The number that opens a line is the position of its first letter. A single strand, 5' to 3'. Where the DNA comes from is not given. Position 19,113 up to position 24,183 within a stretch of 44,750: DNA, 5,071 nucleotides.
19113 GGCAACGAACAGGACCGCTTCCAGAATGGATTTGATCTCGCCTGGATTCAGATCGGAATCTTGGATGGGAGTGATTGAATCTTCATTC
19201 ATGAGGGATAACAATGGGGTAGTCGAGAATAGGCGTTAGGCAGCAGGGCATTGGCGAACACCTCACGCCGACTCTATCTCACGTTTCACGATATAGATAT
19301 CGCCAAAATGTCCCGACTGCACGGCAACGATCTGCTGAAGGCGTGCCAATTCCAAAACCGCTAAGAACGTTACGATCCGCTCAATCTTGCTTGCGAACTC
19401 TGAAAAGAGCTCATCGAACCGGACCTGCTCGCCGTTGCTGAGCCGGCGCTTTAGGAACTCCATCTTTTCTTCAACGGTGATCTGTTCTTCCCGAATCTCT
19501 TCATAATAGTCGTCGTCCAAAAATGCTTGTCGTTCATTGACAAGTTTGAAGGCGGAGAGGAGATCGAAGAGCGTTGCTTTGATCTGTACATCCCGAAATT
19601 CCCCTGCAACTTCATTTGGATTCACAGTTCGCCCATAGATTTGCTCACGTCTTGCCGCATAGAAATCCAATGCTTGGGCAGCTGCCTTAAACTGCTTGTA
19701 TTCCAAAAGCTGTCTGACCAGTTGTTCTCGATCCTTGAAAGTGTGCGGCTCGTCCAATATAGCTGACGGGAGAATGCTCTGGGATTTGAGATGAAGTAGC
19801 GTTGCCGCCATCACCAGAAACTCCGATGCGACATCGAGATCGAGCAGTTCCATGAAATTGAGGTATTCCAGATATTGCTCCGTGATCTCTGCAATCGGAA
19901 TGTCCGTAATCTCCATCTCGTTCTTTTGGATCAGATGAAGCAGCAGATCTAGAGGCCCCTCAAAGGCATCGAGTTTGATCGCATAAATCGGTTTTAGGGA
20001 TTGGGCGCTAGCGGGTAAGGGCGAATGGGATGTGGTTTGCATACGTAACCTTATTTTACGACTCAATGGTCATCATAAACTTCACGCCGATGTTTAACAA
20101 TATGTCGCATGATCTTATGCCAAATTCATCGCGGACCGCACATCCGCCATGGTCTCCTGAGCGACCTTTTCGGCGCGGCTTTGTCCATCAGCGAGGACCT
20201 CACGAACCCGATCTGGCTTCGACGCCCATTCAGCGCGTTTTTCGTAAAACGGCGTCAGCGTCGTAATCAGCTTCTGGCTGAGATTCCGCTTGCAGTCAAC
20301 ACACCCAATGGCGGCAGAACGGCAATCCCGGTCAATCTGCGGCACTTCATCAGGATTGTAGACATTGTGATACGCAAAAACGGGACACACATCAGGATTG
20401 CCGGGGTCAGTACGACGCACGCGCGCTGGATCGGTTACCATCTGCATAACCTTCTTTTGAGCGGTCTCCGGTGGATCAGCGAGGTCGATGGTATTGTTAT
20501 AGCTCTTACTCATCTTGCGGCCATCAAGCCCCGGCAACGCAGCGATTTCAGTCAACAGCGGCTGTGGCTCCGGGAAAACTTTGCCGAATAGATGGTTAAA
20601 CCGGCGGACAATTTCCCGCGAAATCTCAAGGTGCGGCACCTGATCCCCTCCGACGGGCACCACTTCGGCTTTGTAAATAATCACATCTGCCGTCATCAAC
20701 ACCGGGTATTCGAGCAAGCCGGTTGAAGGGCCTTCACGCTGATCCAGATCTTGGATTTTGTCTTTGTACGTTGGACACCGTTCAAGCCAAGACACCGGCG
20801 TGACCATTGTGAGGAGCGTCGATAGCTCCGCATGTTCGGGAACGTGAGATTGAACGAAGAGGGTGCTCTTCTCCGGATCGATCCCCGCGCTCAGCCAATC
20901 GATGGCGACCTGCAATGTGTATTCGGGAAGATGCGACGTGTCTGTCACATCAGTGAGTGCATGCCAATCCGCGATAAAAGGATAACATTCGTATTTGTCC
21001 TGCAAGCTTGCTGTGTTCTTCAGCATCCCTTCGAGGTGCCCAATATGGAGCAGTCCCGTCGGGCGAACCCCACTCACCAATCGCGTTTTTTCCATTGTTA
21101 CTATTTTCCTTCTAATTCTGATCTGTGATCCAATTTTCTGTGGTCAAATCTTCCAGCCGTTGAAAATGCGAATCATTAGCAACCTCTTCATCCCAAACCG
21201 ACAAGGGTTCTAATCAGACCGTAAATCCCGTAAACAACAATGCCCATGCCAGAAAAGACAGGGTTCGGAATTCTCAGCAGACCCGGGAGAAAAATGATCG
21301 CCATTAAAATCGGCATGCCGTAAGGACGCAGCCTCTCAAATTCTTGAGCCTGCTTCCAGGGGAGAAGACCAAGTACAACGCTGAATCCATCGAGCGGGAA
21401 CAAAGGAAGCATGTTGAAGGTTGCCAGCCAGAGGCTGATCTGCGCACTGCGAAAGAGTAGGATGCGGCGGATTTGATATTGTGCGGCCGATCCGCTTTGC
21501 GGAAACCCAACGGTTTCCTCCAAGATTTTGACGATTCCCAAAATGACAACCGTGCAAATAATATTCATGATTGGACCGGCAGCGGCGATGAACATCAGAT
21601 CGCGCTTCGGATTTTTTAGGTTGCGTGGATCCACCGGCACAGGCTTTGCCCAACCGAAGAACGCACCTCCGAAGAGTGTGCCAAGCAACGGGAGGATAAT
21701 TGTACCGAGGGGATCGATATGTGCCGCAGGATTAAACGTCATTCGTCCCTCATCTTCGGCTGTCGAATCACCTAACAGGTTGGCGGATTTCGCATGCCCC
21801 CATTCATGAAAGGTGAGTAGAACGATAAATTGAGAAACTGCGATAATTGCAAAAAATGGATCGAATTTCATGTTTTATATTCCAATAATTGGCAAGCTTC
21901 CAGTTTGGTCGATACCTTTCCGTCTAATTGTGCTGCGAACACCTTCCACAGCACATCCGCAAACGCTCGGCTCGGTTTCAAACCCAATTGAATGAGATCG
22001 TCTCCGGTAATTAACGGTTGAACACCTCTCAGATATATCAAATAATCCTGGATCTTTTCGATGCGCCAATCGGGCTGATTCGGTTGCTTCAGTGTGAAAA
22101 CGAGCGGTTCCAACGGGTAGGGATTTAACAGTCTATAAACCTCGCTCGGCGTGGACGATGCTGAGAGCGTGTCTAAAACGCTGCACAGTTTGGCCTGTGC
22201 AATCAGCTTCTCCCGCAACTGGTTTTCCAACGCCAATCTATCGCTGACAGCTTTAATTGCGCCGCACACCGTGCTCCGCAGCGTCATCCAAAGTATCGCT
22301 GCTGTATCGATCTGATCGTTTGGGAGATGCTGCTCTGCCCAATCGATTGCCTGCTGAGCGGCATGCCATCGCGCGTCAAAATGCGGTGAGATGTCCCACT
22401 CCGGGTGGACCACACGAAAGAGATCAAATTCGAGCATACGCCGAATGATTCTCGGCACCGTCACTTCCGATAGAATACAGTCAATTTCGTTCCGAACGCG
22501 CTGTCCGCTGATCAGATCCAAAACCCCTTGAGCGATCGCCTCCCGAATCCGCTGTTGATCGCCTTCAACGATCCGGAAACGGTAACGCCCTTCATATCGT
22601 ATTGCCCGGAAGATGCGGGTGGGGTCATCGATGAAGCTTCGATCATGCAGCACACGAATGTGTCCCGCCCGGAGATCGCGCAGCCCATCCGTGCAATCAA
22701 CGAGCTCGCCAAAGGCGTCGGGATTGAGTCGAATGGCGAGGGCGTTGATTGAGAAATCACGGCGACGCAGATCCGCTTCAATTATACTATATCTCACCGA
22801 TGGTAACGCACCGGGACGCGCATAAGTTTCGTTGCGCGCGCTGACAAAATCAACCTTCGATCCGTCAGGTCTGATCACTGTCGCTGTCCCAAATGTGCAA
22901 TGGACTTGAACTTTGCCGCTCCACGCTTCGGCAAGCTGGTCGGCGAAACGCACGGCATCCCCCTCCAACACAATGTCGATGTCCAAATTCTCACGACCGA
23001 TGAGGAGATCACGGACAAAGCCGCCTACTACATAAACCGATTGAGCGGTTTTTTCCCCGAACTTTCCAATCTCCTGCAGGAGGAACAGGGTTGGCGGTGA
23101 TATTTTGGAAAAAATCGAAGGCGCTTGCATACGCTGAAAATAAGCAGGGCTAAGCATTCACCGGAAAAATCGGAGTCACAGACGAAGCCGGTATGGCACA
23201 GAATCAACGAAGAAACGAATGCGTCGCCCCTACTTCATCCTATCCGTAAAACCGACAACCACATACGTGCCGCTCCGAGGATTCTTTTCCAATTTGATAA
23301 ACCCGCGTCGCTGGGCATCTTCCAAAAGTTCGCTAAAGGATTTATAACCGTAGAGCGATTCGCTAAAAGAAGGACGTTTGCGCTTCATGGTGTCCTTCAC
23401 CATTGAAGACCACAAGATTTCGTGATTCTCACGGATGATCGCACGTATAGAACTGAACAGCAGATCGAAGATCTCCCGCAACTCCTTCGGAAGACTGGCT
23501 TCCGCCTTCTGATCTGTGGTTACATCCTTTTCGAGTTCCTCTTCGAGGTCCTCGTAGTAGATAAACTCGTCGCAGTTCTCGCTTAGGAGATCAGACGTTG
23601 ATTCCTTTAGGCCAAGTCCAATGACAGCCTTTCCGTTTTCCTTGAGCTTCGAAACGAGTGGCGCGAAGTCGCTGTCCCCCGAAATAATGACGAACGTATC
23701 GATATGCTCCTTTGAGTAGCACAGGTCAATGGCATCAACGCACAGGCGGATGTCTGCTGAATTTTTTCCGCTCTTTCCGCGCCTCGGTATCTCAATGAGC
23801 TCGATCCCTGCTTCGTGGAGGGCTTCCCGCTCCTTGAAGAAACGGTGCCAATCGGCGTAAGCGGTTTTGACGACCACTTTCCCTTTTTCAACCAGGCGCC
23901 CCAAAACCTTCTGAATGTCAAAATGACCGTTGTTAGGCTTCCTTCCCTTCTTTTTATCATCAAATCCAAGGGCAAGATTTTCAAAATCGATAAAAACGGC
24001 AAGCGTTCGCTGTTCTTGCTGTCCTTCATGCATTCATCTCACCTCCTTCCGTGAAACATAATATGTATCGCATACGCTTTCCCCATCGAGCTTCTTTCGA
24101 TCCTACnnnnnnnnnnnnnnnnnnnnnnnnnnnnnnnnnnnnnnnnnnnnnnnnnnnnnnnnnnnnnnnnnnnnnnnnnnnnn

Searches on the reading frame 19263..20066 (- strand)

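Call 10: search_protein_families(library=pfam, proteins=[window:19263-20066:-], max_evalue=0.001)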
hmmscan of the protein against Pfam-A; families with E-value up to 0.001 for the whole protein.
window:19263-20066:- (267 aa): 1 family
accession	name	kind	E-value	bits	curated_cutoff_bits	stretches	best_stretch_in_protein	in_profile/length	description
PF02616.19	SMC_ScpA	-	7.5e-36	124.7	24.6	1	45-259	1-229/232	Segregation and condensation protein ScpA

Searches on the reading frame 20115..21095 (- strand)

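Call 10: search_protein_families(library=pfam, proteins=[window:20115-21095:-], max_evalue=0.001)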
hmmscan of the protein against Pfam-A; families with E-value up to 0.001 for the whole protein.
window:20115-21095:- (326 aa): 1 family
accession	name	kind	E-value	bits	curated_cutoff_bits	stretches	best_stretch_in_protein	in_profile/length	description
PF00579.31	tRNA-synt_1b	-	1.9e-65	221.5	21.1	1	2-280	4-291/292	tRNA synthetases class I (W and Y)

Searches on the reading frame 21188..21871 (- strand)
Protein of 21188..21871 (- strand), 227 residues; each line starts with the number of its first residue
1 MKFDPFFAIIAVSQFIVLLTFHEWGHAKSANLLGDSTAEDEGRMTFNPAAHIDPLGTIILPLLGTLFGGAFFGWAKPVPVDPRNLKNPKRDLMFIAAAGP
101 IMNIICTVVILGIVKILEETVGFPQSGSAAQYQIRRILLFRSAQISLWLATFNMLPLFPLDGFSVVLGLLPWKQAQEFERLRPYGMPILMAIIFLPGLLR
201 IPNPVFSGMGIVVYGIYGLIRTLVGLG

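Call 10: search_protein_families(library=pfam, proteins=[window:21188-21871:-], max_evalue=0.001)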
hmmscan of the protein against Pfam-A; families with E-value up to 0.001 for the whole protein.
window:21188-21871:- (227 aa): 1 family
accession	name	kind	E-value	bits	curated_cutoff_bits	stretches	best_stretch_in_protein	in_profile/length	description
PF02163.28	Peptidase_M50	-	2.5e-14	53.6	27.2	1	14-195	5-220/221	Peptidase family M50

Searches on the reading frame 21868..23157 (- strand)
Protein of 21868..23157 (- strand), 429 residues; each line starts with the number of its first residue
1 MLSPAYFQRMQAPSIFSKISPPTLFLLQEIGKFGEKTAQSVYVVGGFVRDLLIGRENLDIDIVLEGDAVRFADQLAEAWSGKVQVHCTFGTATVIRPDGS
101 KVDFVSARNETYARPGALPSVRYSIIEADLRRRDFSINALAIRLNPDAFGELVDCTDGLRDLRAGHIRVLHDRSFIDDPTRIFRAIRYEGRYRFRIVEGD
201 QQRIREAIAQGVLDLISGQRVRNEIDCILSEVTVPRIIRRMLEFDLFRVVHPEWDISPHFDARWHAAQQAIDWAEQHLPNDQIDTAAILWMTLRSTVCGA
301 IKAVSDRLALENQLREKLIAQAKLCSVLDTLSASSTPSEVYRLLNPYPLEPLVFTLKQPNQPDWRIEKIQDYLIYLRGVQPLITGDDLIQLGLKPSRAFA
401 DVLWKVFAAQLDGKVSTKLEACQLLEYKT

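Call 10: search_protein_families(library=pfam, proteins=[window:21868-23157:-], max_evalue=0.001)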
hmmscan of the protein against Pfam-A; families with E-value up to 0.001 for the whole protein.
window:21868-23157:- (429 aa): 2 families
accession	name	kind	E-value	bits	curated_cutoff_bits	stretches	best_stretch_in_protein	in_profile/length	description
PF01743.26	PolyA_pol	-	9.1e-25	87.9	23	1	41-168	1-126/126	Poly A polymerase head domain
PF12627.12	PolyA_pol_RNAbd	-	8.5e-05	22.7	22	1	212-254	18-60/64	Probable RNA and SrmB- binding site of polymerase A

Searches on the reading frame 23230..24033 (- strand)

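Call 10: search_protein_families(library=pfam, proteins=[window:23230-24033:-], max_evalue=0.001)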
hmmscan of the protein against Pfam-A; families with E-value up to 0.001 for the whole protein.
window:23230-24033:- (267 aa): 3 families
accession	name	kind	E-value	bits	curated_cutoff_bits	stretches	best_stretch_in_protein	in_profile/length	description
PF01936.24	NYN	-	1.9e-37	129.4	24.2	1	11-160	2-144/145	NYN domain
PF12872.13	OST-HTH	-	6.1e-06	26.4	23.8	1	195-252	8-65/71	OST-HTH/LOTUS domain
PF18475.7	PIN7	-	0.00022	22.2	34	1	52-134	23-103/103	PIN domain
